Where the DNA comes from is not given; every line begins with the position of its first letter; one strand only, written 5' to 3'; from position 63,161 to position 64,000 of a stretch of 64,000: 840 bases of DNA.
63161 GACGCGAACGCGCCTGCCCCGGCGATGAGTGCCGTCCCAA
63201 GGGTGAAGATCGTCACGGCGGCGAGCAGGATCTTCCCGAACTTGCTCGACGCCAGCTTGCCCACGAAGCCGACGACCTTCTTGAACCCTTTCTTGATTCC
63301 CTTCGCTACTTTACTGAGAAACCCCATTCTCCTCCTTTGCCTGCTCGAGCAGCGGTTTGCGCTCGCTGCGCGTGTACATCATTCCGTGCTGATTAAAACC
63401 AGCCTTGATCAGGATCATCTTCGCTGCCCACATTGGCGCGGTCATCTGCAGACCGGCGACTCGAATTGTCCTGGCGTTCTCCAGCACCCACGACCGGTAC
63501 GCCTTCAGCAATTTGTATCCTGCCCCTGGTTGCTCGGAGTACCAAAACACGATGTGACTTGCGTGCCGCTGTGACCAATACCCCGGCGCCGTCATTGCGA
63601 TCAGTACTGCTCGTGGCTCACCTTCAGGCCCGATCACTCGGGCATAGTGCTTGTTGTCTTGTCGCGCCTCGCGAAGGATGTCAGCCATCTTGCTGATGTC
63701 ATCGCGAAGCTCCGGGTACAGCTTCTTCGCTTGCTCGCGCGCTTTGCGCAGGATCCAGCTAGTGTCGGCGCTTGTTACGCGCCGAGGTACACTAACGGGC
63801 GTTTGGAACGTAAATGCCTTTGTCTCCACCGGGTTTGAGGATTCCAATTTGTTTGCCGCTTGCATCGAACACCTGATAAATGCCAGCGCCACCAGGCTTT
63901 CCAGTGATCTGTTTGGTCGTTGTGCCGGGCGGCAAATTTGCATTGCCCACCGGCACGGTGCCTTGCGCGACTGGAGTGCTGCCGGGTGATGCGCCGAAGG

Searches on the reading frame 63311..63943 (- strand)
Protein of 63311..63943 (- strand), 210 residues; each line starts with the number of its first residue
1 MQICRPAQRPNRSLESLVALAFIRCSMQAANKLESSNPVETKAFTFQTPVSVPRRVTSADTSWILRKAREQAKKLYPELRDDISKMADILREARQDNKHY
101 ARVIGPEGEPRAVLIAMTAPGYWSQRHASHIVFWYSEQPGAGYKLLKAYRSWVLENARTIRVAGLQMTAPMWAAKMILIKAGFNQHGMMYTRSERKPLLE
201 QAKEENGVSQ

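Call 104: find_encoding_contigs(protein=window:63311-63943:-, flank=10000, max_places=1)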
Protein window:63311-63943:- (210 aa): no gene with exactly this product is on record in the collection.
